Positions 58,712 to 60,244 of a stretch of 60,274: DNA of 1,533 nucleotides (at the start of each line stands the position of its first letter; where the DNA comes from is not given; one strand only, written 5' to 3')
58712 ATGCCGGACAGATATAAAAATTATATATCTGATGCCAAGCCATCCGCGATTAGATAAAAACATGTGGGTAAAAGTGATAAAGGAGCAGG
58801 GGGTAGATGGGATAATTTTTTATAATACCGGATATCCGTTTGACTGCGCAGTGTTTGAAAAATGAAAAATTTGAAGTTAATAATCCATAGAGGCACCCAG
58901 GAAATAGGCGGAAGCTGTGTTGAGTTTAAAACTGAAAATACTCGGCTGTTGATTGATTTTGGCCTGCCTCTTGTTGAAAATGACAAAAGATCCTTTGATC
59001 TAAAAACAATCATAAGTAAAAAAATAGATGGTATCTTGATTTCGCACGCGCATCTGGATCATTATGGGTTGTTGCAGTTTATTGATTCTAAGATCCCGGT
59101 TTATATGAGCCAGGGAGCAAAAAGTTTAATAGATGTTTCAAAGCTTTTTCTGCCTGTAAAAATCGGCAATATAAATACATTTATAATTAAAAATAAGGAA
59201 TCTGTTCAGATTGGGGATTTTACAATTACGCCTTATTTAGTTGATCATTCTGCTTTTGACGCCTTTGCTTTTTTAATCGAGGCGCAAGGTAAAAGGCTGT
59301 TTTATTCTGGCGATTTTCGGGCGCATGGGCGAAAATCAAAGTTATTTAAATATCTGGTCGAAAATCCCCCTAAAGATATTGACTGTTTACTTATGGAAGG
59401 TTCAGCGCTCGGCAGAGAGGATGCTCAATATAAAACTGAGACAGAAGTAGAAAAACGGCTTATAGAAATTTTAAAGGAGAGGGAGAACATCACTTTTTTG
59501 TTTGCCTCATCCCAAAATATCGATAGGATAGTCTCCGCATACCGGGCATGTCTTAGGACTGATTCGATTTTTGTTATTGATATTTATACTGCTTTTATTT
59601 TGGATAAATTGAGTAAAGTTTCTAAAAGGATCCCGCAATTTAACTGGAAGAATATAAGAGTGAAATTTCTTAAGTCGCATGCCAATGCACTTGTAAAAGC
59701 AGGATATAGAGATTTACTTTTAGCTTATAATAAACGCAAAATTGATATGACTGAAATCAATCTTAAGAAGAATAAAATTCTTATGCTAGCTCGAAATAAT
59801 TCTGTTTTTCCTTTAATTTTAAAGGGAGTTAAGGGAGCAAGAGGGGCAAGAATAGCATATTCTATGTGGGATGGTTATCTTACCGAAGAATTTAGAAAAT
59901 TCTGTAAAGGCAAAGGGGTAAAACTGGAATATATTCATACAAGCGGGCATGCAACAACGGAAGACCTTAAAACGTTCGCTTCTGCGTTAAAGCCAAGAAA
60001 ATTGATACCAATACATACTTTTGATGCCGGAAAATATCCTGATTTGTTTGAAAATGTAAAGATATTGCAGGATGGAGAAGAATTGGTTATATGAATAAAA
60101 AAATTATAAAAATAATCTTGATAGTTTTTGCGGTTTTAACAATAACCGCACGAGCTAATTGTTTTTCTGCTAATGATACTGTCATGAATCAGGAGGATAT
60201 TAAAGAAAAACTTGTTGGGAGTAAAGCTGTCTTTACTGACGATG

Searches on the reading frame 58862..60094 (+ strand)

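Call 3: search_protein_families(library=pfam, proteins=[window:58862-60094:+], max_evalue=0.01)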
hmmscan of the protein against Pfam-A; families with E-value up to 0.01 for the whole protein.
window:58862-60094:+ (410 aa): 5 families
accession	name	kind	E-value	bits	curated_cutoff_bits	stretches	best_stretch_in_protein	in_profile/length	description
PF12706.13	Lactamase_B_2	-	1.1e-17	64.7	27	1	27-187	1-171/200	Beta-lactamase superfamily domain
PF00753.33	Lactamase_B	-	8.6e-09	36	22.7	1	17-79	6-68/196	Metallo-beta-lactamase superfamily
PF13483.12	Lactamase_B_3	-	1.1e-07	32.4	24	1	15-154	5-113/160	Beta-lactamase superfamily domain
PF07521.17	RMMBL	-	7.1e-07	29.6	21.6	1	355-386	8-40/63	Zn-dependent metallo-hydrolase RNA specificity domain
PF16661.11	Lactamase_B_6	-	0.0017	18.2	27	1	23-84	3-73/193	Metallo-beta-lactamase superfamily domain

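Call 4: search_protein_families(library=padloc, proteins=[window:58862-60094:+], max_evalue=0.01)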
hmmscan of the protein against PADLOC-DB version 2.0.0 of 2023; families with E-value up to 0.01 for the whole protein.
window:58862-60094:+ (410 aa): 0 families

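Call 5: search_protein_families(library=ncbifam, proteins=[window:58862-60094:+], max_evalue=0.01)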
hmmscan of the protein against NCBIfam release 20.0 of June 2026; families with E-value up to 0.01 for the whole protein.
window:58862-60094:+ (410 aa): 13 families
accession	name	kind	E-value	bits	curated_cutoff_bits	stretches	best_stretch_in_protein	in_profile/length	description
TIGR00649.1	MG423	subfamily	9.5e-21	73.8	400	1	11-403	8-397/546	RNase J family beta-CASP ribonuclease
TIGR03675.1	arCOG00543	equivalog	1.4e-17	63.1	580.2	1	11-283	182-478/631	beta-CASP ribonuclease aCPSF1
NF047419.1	RNase_J1_RnjA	exception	4.6e-17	61.9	820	2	11-234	9-242/549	ribonuclease J1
NF045584.1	cas14_MBL_CASP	equivalog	1.7e-11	43.2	800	1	10-73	7-69/612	type VII CRISPR-associated protein Cas14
TIGR02651.1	RNase_Z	equivalog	1e-07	31.3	292.95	1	19-150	20-159/302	ribonuclease Z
TIGR03307.1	PhnP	equivalog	1.9e-07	30.7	272.25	1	19-187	39-193/249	phosphonate metabolism protein PhnP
NF001911.0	PRK00685.1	equivalog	8.7e-06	25.4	144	1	15-69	6-55/228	metal-dependent hydrolase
NF002558.0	PRK02126.1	subfamily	0.00013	21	315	1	20-68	21-61/345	ribonuclease Z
NF000801.0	PRK00055.1-3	equivalog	0.00031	19.9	252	1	22-145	25-158/307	ribonuclease Z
NF012229.1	bla_class_B_core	domain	0.00062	20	100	1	52-124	49-122/139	metallo-beta-lactamase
NF041257.1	GntH_guanitoxin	equivalog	0.0019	17.1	333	0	27-72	44-85/374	guanitoxin biosynthesis MBL fold metallo-hydrolase GntH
NF002553.0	PRK02113.1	equivalog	0.0027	17.2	386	1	23-84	41-101/252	MBL fold metallo-hydrolase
NF040644.1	blaPAM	exception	0.0027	16.8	615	1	18-82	58-123/287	PAM family subclass B3 metallo-beta-lactamase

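Call 51: search_protein_families(library=phrogs, proteins=[window:58862-60091:+], max_evalue=0.001)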
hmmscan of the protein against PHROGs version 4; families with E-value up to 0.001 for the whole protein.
window:58862-60091:+ (410 aa): 2 families
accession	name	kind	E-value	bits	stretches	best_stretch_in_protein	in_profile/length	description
phrog_392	-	other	2.6e-24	87.3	1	17-153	17-151/348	metal-dependent hydrolase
phrog_36352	-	unknown function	0.0005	19.5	1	8-74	16-87/562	-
